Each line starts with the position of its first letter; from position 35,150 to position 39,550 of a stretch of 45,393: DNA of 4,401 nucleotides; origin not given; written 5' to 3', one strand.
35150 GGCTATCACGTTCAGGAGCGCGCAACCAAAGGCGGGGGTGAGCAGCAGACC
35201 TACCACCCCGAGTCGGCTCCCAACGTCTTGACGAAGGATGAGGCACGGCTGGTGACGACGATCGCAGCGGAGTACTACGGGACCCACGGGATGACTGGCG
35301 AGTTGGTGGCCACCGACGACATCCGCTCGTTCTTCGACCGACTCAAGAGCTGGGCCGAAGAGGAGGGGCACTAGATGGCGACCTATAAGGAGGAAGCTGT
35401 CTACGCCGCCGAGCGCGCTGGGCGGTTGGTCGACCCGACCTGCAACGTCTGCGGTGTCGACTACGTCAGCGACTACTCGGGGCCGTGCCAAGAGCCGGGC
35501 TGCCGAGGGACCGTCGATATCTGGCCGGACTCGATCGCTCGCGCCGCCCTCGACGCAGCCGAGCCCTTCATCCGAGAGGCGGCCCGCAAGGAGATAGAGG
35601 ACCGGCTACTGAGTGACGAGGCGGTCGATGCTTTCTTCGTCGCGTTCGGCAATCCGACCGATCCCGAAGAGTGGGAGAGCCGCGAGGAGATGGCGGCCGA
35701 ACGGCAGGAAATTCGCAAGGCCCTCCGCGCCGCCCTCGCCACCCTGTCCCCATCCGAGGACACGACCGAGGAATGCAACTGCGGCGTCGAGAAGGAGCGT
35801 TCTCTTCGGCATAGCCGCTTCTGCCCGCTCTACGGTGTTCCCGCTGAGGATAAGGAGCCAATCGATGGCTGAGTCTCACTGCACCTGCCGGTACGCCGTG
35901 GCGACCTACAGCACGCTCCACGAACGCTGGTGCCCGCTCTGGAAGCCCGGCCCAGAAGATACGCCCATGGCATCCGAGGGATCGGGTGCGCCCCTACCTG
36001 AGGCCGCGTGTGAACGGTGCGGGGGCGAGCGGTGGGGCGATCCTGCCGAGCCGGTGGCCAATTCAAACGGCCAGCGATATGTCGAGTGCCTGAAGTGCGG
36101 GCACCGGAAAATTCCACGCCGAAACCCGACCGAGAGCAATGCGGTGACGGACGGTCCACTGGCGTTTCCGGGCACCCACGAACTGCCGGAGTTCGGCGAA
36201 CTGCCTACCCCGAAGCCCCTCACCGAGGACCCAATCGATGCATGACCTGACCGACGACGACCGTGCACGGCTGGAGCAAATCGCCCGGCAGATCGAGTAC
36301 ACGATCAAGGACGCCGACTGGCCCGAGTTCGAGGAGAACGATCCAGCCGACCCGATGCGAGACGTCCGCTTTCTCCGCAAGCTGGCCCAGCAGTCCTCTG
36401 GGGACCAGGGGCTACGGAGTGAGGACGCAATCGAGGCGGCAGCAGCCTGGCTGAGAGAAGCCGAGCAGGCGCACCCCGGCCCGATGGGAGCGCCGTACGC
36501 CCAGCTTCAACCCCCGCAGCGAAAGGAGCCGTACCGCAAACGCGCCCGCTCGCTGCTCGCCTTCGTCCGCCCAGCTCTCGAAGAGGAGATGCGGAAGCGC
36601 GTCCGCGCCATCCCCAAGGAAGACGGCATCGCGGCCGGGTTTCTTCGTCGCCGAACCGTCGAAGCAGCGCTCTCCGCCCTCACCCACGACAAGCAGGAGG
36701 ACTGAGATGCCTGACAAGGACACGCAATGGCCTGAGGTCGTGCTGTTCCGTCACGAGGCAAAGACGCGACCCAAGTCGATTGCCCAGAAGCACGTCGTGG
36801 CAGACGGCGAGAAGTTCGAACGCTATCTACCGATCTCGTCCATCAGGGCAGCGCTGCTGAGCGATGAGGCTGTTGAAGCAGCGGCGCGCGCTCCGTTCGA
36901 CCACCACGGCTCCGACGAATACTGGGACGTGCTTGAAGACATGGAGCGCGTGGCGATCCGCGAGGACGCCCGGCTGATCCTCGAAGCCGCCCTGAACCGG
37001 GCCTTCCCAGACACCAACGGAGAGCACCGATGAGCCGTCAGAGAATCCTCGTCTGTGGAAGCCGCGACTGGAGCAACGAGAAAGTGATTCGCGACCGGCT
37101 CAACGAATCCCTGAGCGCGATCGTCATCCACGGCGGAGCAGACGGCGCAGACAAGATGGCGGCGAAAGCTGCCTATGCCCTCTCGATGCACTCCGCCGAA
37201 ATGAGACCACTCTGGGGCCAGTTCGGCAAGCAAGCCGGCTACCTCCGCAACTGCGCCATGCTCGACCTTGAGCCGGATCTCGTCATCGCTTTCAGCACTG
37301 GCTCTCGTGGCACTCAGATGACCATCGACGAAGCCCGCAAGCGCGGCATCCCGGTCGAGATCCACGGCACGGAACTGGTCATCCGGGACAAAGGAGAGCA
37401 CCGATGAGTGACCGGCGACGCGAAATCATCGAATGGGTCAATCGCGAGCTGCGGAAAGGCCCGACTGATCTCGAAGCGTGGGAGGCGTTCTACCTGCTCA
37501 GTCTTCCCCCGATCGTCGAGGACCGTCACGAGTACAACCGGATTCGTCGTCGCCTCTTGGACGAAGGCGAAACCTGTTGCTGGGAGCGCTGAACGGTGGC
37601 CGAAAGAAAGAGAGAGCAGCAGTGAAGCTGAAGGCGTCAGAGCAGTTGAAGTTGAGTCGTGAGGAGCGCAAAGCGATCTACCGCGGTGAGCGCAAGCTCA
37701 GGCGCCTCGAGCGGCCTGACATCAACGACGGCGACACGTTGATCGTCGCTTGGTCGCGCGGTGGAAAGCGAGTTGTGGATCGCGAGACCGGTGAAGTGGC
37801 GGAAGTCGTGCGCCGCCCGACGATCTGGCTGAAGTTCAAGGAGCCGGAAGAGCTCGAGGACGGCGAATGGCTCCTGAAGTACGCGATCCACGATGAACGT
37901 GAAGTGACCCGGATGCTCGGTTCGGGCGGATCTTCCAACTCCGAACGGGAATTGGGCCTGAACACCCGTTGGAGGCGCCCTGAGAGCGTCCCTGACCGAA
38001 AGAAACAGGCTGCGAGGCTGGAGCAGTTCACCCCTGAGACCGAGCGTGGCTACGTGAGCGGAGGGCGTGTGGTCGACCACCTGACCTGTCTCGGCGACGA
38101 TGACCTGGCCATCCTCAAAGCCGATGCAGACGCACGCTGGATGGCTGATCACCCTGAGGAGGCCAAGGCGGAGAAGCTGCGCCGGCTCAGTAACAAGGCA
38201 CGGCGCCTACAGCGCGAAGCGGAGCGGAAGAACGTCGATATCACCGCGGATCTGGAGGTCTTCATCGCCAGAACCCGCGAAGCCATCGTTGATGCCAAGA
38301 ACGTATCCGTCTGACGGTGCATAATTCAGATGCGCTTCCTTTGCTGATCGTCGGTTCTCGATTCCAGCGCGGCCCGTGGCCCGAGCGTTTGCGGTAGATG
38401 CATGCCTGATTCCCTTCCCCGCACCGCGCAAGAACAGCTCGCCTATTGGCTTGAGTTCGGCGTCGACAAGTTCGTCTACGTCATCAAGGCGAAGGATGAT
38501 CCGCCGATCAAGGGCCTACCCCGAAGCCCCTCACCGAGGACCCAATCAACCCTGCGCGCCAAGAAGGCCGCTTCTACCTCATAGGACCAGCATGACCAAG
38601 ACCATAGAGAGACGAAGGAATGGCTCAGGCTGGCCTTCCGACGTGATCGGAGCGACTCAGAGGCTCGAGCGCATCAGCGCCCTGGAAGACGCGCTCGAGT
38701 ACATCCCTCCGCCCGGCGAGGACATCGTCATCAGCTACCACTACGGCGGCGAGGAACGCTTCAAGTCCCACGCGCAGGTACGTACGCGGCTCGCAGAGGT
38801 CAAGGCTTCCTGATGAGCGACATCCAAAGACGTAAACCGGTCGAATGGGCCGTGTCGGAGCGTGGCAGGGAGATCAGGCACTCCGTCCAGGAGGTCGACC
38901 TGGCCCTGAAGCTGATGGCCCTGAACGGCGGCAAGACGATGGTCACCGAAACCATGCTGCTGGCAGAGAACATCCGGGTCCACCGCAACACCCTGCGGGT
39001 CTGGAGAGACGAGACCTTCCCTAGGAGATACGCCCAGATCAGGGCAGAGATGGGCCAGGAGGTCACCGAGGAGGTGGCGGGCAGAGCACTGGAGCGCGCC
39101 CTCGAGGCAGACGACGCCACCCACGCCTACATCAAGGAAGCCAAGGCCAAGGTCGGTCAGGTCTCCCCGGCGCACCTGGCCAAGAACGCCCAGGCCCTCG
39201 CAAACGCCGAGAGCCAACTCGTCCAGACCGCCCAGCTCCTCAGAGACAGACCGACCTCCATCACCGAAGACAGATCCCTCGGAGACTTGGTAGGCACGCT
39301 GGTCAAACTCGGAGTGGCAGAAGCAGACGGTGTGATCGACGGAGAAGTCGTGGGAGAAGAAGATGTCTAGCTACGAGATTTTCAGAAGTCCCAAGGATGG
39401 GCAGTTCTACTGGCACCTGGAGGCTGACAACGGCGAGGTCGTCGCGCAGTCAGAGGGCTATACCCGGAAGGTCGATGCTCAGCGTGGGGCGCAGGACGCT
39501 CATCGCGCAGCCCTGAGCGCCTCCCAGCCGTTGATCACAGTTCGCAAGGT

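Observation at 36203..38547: Perfect 34-bp direct repeat bracketing a 2.3-kb, five-gene cassette; collapsing it would rebuild an in-frame coupled gene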

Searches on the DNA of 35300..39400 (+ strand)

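Call 4: search_dna_similar(query=window:35300-39400:+, collection=phages, mode=near, max_rows=40)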
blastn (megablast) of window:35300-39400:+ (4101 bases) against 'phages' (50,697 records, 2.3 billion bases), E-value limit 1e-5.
No match.
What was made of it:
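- Tried and rejected: Megablast of 35300-39400 against cultured phages: no match (call 4).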

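Call 65: search_rna_families(source=window, start=35500, end=39000, threshold=evalue, max_evalue=1)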
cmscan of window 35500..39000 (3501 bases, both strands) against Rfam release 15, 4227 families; matches with E-value up to 1: 1.
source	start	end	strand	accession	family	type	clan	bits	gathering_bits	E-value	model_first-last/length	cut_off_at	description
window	35982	36047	-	RF02807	PyrR209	Gene; snRNA; snoRNA; HACA-box;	-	22.5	42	0.43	1-65/65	no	Pyrobaculum sRNA 209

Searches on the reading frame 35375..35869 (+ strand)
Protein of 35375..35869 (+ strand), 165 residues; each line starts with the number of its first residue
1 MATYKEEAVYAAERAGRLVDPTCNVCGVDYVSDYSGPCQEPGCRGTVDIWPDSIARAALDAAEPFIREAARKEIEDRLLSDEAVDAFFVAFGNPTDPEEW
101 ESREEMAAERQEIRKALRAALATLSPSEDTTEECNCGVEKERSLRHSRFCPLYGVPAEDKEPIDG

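Call 28: search_protein_families(library=pfam, proteins=[window:35375-35869:+], max_evalue=0.1)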
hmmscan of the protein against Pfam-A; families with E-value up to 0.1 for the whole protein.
window:35375-35869:+ (165 aa): 1 family
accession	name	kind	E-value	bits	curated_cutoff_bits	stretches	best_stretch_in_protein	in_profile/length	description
PF12867.12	DinB_2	-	0.014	16.3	24.8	1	93-127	59-93/128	DinB superfamily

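Call 29: search_protein_families(library=phrogs, proteins=[window:35375-35869:+], max_evalue=0.1)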
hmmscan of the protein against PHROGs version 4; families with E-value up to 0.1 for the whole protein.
window:35375-35869:+ (165 aa): 0 families

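Call 60: find_encoding_contigs(protein=window:35375-35869:+, flank=10000, max_places=10)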
Protein window:35375-35869:+ (165 aa): 3 contigs read that carry it; 2 places shown.
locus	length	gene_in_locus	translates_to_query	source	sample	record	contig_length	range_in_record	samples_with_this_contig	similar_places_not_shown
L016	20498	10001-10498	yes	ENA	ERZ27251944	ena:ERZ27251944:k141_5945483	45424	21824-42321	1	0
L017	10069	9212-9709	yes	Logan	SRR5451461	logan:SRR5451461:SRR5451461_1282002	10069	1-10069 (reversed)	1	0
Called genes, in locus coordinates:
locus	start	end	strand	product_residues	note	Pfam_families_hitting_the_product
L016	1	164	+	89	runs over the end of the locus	-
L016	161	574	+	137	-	-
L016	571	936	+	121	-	-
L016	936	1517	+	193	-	PF01844:HNH, PF14279:HNH_5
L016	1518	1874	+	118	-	PF07120:DUF1376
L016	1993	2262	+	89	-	-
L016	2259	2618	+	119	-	-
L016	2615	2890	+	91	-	-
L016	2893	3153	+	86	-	-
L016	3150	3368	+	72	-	-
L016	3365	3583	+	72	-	-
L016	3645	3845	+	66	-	-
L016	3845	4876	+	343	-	PF00589:Phage_integrase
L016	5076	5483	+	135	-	PF01541:GIY-YIG (weak)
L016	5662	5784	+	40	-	-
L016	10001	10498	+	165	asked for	-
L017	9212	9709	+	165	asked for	-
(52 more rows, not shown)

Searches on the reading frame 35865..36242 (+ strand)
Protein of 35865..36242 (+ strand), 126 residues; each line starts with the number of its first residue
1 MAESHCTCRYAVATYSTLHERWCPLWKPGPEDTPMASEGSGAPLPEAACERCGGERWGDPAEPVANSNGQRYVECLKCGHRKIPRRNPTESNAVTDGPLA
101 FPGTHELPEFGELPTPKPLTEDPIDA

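Call 10: find_related_loci(query=window:35865-36242:+, collection=viral_contigs, flank=6000)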
Query window:35865-36242:+ (126 aa) in viral_contigs; peptide patterns used: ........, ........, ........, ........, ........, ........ (x = any residue, [..] = any of these).
12 stretches matched a pattern; 1 encode a relative of the query (tblastn E <= 1e-3); 1 distinct loci.
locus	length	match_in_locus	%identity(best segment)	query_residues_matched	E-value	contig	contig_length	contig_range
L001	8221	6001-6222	66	49-122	4e-32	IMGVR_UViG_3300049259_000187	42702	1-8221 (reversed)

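Call 13: find_encoding_contigs(protein=window:35865-36242:+, flank=8000, max_places=10)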
Protein window:35865-36242:+ (126 aa): 2 contigs read that carry it; 1 place shown.
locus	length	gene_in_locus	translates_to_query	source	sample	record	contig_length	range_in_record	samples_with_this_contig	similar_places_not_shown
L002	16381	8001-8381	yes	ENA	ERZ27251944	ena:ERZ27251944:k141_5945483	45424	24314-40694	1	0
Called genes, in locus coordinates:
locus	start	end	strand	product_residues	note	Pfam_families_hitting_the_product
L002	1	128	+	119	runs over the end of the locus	-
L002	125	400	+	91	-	-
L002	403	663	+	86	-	-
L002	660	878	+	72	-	-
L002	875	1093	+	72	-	-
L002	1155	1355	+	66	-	-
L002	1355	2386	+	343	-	PF00589:Phage_integrase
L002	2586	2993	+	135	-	PF01541:GIY-YIG (weak)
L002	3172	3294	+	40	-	-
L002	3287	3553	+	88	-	-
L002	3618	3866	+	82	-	-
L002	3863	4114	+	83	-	-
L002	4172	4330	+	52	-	-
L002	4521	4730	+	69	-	-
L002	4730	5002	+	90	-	-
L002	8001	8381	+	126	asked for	-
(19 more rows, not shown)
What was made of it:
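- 36238..38314 (+): The five complete genes of the bracketed block: 36238-36705, 36707-37033, 37030-37407 (SLOG/YAcAr), 37404-37592 and 37622-38314. Gene calls on the ENA contig (call 13).
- On Transposon insertion with target-site duplication: TnpB at 33137-34336 lies outside the block (call 13).
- On Assembly-induced duplication: k=141 far exceeds 34 (call 13).
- Checked: The source is a MEGAHIT k141 contig (ena:ERZ27251944 k141_5945483), so k far exceeds 34 (call 13).
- The 34 bp is far below k=141 (call 13).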

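Call 28: search_protein_families(library=pfam, proteins=[window:35865-36242:+], max_evalue=0.1)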
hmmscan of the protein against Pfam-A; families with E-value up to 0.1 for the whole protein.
window:35865-36242:+ (126 aa): 2 families
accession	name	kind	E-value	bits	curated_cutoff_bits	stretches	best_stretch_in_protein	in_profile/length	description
PF16866.11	PHD_4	-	0.043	14.2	30.6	1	46-80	4-35/65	PHD-finger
PF09332.17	Mcm10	-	0.099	12.9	26.8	0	42-57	9-24/56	Mcm10, C-terminal zinc binding motif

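Call 29: search_protein_families(library=phrogs, proteins=[window:35865-36242:+], max_evalue=0.1)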
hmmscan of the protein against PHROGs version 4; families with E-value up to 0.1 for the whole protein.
window:35865-36242:+ (126 aa): 1 family
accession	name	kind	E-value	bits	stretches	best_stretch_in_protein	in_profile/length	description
phrog_19115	-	unknown function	0.091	14.2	0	37-108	30-95/111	-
